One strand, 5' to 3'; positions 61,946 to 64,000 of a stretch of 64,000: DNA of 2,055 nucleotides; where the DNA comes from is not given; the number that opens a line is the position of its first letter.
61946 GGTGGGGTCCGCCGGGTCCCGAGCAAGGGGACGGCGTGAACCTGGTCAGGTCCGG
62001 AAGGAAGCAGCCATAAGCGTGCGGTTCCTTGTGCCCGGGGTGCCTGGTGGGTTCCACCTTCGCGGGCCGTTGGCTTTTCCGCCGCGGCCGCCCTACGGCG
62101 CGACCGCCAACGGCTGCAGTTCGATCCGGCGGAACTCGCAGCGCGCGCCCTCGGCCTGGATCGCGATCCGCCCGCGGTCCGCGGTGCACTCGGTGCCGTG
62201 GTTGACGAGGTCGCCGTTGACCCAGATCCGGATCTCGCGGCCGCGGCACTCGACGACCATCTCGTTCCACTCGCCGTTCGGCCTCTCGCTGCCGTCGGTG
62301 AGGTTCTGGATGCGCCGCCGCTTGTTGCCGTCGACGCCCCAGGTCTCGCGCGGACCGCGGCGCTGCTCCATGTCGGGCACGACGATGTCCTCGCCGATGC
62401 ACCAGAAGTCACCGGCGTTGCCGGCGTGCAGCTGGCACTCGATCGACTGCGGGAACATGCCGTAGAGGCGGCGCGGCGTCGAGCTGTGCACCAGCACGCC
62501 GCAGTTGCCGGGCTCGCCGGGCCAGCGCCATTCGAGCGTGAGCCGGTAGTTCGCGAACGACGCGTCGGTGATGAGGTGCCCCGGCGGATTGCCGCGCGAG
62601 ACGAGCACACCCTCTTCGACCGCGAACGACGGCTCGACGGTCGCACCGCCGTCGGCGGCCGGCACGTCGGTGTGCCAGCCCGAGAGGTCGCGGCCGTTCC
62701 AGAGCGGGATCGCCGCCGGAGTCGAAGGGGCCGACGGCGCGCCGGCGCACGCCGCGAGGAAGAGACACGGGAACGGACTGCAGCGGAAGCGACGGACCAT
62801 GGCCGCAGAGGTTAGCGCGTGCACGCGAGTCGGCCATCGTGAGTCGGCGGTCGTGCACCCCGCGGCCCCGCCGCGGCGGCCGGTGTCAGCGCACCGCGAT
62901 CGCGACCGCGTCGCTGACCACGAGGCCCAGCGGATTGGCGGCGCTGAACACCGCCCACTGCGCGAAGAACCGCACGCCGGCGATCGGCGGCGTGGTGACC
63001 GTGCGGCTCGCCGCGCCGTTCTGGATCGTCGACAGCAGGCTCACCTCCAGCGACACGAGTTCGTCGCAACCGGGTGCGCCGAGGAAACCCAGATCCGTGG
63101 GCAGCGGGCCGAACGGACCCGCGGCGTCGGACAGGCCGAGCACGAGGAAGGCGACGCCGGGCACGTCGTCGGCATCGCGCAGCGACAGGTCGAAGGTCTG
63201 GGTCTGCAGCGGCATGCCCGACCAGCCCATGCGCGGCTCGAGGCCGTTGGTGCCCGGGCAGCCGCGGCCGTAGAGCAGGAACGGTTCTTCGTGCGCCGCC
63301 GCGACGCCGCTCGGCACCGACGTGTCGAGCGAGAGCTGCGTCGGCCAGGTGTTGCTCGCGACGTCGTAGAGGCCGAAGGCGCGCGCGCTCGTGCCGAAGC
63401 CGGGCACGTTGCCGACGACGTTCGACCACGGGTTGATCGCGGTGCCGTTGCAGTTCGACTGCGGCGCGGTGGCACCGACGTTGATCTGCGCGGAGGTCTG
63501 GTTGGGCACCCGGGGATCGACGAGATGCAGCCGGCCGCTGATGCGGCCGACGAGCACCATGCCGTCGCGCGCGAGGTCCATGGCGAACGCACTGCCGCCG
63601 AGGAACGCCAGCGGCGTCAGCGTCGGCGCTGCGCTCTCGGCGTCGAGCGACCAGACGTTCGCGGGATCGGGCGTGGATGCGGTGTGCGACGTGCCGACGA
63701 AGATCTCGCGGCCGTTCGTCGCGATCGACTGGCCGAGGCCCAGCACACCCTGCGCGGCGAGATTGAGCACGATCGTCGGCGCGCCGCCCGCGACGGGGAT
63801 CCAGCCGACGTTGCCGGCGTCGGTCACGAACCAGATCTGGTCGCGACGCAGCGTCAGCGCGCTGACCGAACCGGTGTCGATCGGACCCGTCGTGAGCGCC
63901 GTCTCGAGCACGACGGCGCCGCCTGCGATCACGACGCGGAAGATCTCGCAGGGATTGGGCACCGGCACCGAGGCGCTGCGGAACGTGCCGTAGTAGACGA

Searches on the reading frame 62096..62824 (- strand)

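Call 93: search_protein_families(library=pfam, proteins=[window:62096-62824:-], max_evalue=0.001)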
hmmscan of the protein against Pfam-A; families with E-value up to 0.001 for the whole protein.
window:62096-62824:- (243 aa): 1 family
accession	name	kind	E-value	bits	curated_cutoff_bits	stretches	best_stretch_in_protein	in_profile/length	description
PF06439.18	3keto-disac_hyd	-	1.7e-35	123.2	26.8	1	38-236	2-186/187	3-keto-disaccharide hydrolase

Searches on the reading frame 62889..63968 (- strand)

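Call 4: search_protein_families(library=pfam, proteins=[window:62889-63968:-], max_evalue=1)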
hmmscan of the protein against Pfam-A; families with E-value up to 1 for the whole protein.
window:62889-63968:- (360 aa): 0 families

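Call 6: search_protein_families(library=ncbifam, proteins=[window:62889-63968:-], max_evalue=1)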
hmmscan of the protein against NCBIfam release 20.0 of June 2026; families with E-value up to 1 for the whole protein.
window:62889-63968:- (360 aa): 1 family
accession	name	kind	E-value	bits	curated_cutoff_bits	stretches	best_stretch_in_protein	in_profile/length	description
NF007330.0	PRK09818.1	equivalog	0.0091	16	277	1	232-274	41-82/183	kinase inhibitor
